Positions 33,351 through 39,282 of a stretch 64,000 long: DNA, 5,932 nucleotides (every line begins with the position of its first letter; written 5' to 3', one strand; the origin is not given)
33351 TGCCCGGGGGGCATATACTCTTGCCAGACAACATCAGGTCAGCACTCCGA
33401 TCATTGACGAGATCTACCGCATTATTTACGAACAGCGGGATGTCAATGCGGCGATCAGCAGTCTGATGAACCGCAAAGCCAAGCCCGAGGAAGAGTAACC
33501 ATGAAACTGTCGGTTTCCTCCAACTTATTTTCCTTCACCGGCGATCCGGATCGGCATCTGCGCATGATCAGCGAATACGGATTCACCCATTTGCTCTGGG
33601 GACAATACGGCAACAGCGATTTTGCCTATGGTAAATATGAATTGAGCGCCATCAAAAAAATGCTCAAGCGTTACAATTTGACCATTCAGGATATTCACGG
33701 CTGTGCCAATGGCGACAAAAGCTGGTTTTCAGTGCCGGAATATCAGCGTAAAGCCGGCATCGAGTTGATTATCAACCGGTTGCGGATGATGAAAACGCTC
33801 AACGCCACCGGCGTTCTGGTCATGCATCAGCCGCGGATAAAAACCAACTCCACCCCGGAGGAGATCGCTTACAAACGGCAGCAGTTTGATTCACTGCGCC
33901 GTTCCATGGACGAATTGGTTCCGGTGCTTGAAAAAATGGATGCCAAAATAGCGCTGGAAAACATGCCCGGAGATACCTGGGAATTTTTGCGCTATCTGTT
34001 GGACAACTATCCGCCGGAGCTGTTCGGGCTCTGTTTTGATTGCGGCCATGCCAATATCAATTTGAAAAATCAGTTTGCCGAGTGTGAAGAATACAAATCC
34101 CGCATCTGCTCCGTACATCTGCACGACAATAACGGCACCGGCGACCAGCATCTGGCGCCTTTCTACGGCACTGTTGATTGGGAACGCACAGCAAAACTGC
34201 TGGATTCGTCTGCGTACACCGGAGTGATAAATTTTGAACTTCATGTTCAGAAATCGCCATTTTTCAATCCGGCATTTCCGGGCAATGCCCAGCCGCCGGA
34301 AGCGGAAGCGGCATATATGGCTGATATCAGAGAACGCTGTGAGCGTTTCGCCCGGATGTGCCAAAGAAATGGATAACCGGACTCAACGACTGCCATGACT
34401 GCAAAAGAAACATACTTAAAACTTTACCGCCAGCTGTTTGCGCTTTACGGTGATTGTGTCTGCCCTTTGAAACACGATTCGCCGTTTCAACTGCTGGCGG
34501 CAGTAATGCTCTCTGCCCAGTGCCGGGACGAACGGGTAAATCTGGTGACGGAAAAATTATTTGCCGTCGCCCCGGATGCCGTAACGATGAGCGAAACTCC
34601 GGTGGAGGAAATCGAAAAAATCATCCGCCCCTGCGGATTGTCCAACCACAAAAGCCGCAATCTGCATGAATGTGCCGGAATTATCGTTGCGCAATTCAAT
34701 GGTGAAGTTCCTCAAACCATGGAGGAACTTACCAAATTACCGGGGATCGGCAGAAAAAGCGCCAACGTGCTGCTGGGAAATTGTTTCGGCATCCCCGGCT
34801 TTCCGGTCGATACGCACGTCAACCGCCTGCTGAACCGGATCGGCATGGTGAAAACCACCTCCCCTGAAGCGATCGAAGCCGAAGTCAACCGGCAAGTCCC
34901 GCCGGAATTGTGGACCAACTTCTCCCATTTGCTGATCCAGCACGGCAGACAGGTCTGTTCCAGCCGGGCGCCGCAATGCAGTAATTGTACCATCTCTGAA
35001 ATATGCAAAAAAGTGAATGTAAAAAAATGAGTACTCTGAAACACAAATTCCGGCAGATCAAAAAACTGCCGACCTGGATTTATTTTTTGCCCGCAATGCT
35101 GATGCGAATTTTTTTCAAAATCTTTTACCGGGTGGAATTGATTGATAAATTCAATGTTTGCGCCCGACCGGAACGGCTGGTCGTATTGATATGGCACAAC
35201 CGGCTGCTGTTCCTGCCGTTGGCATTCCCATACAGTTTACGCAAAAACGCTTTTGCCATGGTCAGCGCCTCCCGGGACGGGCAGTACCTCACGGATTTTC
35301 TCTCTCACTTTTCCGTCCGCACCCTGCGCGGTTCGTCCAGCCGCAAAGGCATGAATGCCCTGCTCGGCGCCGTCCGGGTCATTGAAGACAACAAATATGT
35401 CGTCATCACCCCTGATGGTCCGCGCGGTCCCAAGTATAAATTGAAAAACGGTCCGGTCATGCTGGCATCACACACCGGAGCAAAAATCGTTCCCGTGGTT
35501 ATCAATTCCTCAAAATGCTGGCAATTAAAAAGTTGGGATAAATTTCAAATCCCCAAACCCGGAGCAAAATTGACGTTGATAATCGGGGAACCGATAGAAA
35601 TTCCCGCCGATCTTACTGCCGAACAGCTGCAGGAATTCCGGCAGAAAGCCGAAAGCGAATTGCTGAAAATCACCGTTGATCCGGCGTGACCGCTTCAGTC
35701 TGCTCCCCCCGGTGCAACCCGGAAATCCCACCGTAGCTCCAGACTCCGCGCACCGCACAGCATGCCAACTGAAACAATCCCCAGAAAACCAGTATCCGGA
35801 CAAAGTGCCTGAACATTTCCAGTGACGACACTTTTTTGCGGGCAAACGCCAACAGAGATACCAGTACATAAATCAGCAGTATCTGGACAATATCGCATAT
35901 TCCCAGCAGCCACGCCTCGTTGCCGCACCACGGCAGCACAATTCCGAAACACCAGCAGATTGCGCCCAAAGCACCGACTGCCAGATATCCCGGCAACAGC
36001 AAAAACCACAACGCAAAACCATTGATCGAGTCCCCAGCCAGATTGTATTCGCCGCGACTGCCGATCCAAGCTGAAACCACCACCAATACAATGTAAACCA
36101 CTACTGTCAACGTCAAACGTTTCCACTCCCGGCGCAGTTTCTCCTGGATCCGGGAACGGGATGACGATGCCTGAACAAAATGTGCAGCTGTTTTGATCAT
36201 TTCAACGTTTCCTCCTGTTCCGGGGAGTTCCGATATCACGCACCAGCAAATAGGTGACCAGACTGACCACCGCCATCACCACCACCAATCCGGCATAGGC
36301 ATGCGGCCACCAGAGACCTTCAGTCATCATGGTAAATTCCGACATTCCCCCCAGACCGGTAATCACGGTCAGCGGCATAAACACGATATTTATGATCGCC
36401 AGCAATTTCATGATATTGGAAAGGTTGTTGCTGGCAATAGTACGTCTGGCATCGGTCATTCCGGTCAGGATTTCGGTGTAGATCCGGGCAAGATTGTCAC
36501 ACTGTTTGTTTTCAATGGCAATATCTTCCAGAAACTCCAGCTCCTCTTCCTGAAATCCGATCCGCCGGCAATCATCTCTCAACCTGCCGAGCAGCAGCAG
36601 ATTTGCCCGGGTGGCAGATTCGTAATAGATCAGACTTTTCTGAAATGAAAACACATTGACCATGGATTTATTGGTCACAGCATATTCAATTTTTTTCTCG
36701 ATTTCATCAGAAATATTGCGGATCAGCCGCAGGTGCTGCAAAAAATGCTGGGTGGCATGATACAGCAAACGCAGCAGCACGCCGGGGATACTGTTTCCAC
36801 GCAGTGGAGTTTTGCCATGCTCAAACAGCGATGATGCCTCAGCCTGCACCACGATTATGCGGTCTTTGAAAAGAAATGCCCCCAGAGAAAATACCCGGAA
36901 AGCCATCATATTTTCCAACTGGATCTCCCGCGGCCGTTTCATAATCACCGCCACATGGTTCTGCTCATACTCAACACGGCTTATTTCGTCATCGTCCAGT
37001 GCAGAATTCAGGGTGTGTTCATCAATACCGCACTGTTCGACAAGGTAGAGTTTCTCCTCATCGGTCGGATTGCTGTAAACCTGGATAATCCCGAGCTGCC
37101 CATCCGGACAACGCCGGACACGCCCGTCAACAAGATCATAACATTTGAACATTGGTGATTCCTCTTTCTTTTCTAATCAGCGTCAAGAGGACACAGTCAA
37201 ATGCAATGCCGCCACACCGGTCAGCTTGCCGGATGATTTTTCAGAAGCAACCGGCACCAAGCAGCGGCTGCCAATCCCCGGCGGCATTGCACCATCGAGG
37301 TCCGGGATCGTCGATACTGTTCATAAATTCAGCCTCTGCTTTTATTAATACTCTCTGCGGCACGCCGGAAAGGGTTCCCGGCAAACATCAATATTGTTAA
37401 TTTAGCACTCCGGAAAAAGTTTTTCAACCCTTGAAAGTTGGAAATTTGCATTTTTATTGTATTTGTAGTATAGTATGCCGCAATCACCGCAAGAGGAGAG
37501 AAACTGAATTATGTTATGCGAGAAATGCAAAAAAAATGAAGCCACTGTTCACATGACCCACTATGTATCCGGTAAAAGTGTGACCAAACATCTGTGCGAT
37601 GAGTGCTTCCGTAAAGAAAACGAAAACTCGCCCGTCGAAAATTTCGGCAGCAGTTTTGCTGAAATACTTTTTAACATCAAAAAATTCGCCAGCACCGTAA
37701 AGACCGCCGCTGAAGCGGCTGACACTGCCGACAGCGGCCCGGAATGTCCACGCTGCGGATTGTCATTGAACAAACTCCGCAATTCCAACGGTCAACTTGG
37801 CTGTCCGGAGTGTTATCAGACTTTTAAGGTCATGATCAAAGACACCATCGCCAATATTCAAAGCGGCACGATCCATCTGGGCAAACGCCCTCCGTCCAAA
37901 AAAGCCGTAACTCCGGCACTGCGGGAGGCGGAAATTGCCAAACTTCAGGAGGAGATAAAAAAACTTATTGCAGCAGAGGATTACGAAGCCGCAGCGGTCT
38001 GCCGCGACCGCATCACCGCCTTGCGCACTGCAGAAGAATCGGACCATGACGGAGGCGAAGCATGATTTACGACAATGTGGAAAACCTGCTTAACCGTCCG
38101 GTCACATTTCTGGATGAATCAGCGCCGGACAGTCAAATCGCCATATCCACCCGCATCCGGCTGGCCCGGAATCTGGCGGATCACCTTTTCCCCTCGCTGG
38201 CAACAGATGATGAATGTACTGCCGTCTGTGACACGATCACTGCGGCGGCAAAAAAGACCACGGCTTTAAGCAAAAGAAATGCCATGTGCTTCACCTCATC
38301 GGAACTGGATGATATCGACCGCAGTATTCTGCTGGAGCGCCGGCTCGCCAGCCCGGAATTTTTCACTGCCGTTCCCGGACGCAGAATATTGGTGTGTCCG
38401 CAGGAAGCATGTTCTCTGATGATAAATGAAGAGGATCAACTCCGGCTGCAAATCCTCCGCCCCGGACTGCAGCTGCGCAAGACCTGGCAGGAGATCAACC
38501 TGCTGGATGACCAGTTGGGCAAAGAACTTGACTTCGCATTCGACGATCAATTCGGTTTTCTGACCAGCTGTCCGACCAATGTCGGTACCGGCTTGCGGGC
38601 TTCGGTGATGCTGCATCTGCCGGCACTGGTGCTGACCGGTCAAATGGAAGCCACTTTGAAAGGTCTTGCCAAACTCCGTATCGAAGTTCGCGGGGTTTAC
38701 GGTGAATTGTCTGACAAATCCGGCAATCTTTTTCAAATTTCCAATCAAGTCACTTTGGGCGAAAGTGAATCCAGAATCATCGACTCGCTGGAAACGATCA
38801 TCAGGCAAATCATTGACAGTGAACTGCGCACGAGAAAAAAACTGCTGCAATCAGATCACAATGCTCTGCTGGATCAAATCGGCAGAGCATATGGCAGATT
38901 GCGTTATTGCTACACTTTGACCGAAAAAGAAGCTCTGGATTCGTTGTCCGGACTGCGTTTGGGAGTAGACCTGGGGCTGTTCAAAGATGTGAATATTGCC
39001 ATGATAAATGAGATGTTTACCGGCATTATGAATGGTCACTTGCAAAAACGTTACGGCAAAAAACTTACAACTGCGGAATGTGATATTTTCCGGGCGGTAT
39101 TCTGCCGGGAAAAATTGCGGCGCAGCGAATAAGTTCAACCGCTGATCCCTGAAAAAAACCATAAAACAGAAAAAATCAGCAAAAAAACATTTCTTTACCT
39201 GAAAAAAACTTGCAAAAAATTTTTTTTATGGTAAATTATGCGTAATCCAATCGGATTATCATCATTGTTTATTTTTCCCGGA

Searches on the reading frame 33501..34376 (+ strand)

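Call 39: search_protein_families(library=ncbifam, proteins=[window:33501-34376:+], max_evalue=0.00001)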
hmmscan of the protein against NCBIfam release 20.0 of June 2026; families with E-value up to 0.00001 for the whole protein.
window:33501-34376:+ (291 aa): 2 families
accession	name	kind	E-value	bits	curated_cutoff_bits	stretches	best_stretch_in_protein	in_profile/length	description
NF041277.1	coba_remo_CbiR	equivalog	1.7e-12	47.4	105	1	49-247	49-234/249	cobamide remodeling phosphodiesterase CbiR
TIGR04379.1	myo_inos_iolE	equivalog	3.1e-07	30.2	290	1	74-209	67-211/290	myo-inosose-2 dehydratase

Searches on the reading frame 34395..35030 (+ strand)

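Call 39: search_protein_families(library=ncbifam, proteins=[window:34395-35030:+], max_evalue=0.00001)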
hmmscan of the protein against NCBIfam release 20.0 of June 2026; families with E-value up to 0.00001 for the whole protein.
window:34395-35030:+ (211 aa): 6 families
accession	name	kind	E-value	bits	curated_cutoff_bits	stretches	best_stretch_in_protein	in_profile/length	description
TIGR01083.1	nth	equivalog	2.8e-64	216.3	211.7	1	9-195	6-192/192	endonuclease III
NF007978.0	PRK10702.1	equivalog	3.5e-42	144.4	405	1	22-205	21-204/211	endonuclease III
TIGR01084.1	mutY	equivalog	2.2e-20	73.4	286.5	1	30-207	28-209/277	A/G-specific adenine glycosylase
NF053634.1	MonDNAglycDR2438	equivalog_domain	1.2e-19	70.8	400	1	12-206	3-206/219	monofunctional DNA glycosylase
NF008132.0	PRK10880.1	equivalog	5.1e-17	62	427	1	15-205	15-210/351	A/G-specific adenine glycosylase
NF010488.0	PRK13910.1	equivalog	7.8e-13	48.4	471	1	59-208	23-171/290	adenine-specific DNA glycosylase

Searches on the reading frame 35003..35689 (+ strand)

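Call 39: search_protein_families(library=ncbifam, proteins=[window:35003-35689:+], max_evalue=0.00001)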
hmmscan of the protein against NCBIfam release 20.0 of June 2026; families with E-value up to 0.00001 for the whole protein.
window:35003-35689:+ (228 aa): 1 family
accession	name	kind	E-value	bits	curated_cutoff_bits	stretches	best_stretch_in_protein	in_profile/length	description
NF005291.0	PRK06814.1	equivalog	3.6e-10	38.4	1349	1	33-224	430-619/1140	acyl-[ACP]--phospholipid O-acyltransferase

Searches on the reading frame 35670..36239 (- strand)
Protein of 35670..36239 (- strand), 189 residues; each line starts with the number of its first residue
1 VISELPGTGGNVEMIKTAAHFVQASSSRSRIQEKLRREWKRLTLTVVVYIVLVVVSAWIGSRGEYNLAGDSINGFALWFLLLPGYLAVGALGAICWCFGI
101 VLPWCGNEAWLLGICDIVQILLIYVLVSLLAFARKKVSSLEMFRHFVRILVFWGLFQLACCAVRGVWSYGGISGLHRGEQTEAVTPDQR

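Call 82: search_solved_structures(query=window:35670-36239:-, max_evalue=0.001)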
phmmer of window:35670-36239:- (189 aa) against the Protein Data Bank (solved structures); distinct sequences matched with E-value up to 0.001: 0.

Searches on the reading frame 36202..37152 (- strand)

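Call 39: search_protein_families(library=ncbifam, proteins=[window:36202-37152:-], max_evalue=0.00001)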
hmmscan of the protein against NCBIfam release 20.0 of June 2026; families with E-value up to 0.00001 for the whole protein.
window:36202-37152:- (316 aa): 1 family
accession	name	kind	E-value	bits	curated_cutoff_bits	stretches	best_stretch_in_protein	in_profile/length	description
TIGR00383.1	corA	equivalog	1.4e-21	77.2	200.75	1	28-302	36-312/320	magnesium/cobalt transporter CorA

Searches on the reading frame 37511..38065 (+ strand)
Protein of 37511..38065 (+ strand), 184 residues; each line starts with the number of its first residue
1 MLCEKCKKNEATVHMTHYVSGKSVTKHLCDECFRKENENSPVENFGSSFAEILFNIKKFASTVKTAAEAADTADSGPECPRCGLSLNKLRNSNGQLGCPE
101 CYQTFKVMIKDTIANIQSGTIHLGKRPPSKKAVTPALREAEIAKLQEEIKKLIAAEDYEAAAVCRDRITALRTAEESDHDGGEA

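Call 39: search_protein_families(library=ncbifam, proteins=[window:37511-38065:+], max_evalue=0.00001)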
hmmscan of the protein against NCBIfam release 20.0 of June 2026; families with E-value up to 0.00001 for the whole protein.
window:37511-38065:+ (184 aa): 1 family
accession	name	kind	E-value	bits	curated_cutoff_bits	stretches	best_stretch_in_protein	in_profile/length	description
NF053706.1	PrRKinActvMcsABac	equivalog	2.4e-33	115.4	210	1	1-180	1-179/182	protein-arginine kinase activator protein McsA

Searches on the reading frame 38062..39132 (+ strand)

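Call 39: search_protein_families(library=ncbifam, proteins=[window:38062-39132:+], max_evalue=0.00001)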
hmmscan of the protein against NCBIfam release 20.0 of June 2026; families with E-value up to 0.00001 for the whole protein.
window:38062-39132:+ (356 aa): 5 families
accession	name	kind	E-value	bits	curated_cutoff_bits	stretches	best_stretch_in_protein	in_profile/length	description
NF002194.0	PRK01059.1-4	equivalog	8.1e-113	377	385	1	17-354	5-342/345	protein arginine kinase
NF053707.1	PrArgKinMcsBBac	equivalog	6.1e-109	364.4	500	1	11-348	8-346/347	protein-arginine kinase McsB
NF002193.0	PRK01059.1-3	equivalog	7.9e-70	235.6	471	1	20-334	15-320/335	protein arginine kinase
NF002192.0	PRK01059.1-2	equivalog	1.9e-69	234.3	679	1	14-352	9-337/340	protein arginine kinase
NF002191.0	PRK01059.1-1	equivalog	1e-59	202.4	381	1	18-336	14-335/358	protein arginine kinase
